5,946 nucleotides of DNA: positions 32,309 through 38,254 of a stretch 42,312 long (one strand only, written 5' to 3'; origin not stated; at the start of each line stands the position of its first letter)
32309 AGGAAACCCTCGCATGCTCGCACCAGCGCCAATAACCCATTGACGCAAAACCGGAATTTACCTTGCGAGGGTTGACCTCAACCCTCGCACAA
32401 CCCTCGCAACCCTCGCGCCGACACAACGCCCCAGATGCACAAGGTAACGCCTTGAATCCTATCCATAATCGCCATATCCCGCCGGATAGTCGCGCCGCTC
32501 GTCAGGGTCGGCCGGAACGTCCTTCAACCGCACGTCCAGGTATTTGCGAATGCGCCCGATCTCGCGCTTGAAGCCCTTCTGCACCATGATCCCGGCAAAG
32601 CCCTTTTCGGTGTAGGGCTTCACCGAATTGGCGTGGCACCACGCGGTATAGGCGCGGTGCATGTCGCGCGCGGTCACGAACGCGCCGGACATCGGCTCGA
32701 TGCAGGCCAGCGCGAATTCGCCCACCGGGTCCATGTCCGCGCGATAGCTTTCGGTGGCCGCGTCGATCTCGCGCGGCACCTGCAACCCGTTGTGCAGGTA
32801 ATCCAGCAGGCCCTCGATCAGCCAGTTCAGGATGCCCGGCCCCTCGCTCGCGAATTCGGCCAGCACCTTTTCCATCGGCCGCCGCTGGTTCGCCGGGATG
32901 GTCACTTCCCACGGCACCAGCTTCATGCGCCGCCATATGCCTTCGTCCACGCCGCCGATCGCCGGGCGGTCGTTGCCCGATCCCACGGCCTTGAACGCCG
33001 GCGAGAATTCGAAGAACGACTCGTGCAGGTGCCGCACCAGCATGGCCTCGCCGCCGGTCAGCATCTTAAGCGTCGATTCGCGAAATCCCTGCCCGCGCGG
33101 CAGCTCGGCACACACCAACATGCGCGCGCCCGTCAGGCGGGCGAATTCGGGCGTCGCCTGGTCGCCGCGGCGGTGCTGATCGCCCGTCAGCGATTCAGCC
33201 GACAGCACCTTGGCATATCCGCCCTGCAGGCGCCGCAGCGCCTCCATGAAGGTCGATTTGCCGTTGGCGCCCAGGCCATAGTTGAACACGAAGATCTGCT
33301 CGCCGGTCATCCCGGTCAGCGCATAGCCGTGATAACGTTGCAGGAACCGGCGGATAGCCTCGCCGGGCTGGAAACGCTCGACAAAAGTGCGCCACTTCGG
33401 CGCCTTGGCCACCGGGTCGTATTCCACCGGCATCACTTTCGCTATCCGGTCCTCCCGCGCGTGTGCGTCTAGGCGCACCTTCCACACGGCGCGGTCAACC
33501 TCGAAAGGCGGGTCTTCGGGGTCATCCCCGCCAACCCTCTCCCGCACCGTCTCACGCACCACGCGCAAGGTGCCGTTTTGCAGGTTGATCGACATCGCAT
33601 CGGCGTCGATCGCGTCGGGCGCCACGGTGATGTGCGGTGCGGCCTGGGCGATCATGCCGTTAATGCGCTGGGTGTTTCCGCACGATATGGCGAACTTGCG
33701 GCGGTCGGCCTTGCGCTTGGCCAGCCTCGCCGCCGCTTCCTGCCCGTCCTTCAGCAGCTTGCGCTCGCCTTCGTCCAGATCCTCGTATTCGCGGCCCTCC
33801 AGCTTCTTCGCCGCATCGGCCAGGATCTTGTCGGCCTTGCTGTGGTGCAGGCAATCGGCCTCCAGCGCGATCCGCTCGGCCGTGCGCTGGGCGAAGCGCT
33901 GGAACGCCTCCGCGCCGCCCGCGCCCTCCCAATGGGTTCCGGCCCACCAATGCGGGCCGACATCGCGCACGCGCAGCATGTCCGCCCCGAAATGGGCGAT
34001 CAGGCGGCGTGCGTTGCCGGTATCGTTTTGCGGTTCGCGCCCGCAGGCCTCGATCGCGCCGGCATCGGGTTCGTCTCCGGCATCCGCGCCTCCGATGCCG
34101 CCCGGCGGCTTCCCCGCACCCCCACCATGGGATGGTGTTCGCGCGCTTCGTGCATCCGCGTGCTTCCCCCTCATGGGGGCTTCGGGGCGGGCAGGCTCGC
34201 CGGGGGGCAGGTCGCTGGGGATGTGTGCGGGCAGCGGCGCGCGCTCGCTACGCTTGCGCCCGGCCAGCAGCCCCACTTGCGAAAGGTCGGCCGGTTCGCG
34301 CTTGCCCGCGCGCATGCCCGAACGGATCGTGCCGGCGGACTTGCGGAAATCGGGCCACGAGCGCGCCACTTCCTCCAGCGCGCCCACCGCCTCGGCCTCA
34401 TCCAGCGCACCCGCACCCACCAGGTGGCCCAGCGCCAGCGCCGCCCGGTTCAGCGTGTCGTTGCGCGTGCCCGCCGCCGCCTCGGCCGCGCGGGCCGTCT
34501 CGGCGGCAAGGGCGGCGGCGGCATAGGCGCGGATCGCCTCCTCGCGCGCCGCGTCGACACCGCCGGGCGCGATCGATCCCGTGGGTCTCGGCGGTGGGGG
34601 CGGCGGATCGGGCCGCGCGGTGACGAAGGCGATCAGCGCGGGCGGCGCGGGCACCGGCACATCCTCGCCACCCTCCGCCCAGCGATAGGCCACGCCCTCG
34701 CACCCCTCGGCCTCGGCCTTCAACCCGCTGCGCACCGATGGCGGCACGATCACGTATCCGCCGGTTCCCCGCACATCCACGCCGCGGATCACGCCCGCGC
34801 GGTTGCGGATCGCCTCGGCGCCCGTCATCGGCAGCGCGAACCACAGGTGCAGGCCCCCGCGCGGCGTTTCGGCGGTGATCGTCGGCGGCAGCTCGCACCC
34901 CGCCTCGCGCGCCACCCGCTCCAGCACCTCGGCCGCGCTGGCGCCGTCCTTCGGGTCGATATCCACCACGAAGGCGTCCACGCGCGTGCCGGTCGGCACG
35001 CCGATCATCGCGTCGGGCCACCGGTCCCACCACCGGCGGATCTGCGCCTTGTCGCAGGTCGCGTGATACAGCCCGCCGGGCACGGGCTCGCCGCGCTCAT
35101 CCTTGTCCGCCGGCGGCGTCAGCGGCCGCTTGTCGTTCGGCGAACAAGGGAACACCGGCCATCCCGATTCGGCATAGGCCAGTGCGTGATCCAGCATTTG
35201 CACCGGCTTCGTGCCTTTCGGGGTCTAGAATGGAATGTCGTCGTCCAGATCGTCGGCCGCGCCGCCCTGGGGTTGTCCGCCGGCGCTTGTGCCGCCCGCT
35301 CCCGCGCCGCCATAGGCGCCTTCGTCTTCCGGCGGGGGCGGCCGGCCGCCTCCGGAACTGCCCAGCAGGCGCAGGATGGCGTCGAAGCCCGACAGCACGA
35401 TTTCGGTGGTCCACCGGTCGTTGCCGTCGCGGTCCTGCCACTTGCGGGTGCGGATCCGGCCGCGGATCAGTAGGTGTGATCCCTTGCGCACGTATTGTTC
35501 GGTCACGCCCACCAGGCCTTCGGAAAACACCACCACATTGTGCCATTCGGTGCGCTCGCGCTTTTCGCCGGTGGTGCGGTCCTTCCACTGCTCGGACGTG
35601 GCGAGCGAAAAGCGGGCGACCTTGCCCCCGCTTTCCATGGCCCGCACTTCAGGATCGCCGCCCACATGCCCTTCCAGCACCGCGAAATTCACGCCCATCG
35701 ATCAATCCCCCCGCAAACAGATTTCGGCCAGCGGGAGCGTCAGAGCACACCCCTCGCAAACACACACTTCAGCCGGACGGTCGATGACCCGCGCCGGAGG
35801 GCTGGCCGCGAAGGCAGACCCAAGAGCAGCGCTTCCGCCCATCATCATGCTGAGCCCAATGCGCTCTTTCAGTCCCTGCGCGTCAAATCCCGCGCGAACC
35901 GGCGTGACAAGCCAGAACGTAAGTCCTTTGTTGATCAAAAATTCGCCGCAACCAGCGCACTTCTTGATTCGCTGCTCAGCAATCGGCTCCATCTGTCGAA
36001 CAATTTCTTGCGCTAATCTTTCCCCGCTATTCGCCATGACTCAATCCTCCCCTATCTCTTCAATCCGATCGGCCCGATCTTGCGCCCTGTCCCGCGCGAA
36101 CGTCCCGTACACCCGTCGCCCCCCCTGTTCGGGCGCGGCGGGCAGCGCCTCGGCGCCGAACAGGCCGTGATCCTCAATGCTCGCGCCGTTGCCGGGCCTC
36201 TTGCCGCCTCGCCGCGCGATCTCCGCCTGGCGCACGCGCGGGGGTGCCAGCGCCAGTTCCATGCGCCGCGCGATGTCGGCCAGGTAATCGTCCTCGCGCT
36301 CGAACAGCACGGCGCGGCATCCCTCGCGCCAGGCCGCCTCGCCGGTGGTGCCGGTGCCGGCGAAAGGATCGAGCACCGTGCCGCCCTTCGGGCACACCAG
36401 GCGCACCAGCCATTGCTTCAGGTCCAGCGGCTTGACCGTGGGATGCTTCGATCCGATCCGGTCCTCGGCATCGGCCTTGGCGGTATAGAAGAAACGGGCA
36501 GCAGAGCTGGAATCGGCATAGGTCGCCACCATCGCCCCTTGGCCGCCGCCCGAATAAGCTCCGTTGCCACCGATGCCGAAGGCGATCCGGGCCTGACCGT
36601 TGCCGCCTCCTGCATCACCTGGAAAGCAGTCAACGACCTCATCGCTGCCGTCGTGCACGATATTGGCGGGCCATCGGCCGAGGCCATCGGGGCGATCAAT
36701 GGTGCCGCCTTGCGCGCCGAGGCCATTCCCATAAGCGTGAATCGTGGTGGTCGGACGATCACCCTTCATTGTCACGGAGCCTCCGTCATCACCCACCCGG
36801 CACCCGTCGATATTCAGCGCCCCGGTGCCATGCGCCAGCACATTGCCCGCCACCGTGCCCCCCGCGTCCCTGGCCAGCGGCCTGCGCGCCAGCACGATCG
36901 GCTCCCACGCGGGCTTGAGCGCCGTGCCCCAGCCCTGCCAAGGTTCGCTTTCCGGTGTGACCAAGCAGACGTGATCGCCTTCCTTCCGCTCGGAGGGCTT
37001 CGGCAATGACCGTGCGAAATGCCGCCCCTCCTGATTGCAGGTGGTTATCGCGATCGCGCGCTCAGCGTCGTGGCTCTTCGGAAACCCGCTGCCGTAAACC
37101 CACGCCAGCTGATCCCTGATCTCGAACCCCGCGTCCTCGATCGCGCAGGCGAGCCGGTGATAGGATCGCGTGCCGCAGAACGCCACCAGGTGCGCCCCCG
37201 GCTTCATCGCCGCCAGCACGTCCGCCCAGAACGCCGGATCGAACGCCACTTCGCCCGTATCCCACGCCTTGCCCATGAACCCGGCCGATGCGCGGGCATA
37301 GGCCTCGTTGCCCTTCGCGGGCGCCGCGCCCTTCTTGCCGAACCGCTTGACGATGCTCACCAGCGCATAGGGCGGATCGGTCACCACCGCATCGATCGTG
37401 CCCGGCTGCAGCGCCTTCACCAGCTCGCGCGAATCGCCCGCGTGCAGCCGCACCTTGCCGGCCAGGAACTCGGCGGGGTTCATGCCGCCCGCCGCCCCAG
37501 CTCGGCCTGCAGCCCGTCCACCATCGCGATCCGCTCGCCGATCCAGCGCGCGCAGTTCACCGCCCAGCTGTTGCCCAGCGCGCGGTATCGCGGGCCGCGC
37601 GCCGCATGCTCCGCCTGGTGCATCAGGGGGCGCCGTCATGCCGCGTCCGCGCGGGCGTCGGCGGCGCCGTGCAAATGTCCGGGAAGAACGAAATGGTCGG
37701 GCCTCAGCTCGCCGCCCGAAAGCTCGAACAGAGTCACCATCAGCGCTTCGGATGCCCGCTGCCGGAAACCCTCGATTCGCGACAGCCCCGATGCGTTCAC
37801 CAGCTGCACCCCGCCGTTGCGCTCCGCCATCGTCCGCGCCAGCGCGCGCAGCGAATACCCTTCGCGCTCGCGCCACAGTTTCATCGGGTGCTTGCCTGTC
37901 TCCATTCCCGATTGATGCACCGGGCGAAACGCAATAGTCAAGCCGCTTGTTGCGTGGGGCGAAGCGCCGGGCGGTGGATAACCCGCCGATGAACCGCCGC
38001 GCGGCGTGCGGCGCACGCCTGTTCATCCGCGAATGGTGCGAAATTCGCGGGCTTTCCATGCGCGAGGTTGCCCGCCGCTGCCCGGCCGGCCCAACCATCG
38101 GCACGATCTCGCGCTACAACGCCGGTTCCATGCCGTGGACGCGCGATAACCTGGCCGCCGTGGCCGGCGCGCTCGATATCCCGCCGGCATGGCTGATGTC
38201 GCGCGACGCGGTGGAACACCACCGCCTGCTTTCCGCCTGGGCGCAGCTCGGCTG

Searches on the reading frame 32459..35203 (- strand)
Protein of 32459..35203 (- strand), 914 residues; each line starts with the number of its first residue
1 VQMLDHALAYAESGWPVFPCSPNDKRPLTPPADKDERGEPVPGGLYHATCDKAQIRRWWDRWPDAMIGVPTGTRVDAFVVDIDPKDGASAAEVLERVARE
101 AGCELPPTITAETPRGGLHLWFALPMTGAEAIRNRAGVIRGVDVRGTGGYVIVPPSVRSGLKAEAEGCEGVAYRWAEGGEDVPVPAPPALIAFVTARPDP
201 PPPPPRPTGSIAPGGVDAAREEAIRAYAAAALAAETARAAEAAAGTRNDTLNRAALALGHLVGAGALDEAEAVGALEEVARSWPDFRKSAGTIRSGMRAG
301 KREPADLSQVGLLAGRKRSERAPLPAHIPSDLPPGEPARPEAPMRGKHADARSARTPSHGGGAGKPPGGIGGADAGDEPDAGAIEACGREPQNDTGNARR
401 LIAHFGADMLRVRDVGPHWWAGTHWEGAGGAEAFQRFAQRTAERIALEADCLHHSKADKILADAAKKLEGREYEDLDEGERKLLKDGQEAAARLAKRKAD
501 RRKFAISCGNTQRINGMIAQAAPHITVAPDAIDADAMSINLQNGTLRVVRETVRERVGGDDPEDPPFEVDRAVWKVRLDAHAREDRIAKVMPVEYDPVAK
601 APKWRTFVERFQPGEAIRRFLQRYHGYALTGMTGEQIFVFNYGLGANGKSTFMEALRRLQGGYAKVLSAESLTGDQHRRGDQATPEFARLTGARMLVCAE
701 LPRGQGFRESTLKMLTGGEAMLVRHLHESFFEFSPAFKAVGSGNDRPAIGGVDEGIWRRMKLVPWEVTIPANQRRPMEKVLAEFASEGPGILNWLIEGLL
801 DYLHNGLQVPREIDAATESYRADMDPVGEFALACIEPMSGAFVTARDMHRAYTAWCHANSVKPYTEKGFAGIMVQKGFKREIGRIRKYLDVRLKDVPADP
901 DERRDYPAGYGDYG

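Call 40: search_protein_families(library=phrogs, proteins=[window:32459-35203:-], max_evalue=0.00001)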
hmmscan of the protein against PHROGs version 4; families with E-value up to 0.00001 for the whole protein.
window:32459-35203:- (914 aa): 12 families
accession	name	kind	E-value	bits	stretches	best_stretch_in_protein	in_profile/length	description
phrog_1156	-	DNA, RNA and nucleotide metabolism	2.7e-158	530.1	1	1-903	11-835/855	DNA primase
phrog_6088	-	DNA, RNA and nucleotide metabolism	4.4e-81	274.4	1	576-895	445-765/772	DNA primase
phrog_2478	-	DNA, RNA and nucleotide metabolism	2.6e-76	258.4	1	579-863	524-807/854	DNA polymerase/primase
phrog_1829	-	DNA, RNA and nucleotide metabolism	8.2e-71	240.2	1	482-898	367-760/772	DNA primase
phrog_864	-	DNA, RNA and nucleotide metabolism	2.2e-53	183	1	511-896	263-628/1064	DNA primase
phrog_16950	-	DNA, RNA and nucleotide metabolism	1.2e-52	179.9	1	577-871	495-804/843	DNA primase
phrog_1883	-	DNA, RNA and nucleotide metabolism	4.4e-46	158.5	1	580-882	435-735/756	DNA helicase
phrog_5852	-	DNA, RNA and nucleotide metabolism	1.8e-34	120.1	1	6-160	69-222/242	DNA polymerase/primase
phrog_7601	-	unknown function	7.4e-24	85.6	1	628-881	12-258/289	-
phrog_906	-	DNA, RNA and nucleotide metabolism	8.9e-23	81.9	1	7-197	24-246/872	DNA polymerase/primase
phrog_5177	-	DNA, RNA and nucleotide metabolism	3.1e-17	62.8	1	2-158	19-160/876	DNA polymerase/primase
phrog_3022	-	DNA, RNA and nucleotide metabolism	1.6e-13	51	1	5-165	3-162/788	DNA primase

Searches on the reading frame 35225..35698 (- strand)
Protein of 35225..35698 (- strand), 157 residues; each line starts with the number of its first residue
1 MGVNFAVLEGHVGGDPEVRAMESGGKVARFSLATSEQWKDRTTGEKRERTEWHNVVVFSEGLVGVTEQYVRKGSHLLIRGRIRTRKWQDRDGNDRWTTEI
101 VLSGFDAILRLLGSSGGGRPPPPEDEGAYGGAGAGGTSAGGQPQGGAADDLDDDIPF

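Call 73: search_protein_families(library=pfam, proteins=[window:35225-35698:-], max_evalue=0.001)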
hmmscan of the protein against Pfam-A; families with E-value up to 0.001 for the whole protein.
window:35225-35698:- (157 aa): 1 family
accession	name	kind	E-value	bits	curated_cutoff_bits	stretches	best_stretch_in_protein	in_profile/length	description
PF00436.31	SSB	-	3.8e-30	104.5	26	1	4-103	2-99/104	Single-strand binding protein family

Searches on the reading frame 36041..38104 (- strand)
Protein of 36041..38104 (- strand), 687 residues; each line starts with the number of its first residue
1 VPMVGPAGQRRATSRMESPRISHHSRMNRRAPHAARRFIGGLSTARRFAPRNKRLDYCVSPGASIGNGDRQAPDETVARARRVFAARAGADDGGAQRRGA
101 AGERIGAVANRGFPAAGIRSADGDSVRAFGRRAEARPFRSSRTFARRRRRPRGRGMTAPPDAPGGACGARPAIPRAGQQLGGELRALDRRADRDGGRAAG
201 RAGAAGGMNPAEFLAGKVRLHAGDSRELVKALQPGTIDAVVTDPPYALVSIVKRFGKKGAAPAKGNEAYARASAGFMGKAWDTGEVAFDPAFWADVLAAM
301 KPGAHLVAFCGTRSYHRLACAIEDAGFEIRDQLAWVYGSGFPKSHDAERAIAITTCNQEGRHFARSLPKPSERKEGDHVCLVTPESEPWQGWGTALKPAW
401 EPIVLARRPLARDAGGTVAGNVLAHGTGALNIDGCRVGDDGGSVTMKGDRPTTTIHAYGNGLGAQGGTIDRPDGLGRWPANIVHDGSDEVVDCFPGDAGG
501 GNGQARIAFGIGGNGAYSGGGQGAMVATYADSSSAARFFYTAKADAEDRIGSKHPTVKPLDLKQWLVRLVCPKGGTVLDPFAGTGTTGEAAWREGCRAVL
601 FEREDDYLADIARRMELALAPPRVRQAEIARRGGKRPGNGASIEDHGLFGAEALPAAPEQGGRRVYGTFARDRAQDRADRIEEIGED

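Call 40: search_protein_families(library=phrogs, proteins=[window:36041-38104:-], max_evalue=0.00001)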
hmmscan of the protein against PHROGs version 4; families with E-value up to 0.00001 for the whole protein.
window:36041-38104:- (687 aa): 9 families
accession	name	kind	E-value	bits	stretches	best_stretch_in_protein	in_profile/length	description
phrog_67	-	other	1.2e-57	197.6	1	216-619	122-347/743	DNA methyltransferase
phrog_3008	-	other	3.7e-34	119.1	1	406-619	3-215/244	DNA methyltransferase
phrog_6025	-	other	2.7e-20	73.8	2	269-355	40-128/192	DNA methyltransferase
phrog_498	-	other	3.5e-20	73.1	1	548-616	351-421/633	DNA methyltransferase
phrog_23148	-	unknown function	1.2e-10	42.6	1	536-602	66-133/165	-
phrog_8769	-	other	3e-10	40.8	1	564-615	2-53/71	methyltransferase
phrog_18293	-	other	2.8e-08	34.7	1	553-615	45-107/119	methyltransferase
phrog_12517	-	unknown function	9.9e-08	32.5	0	564-596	96-128/316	-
phrog_6952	-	other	1.4e-06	29.3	1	552-615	112-175/181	DNA methyltransferase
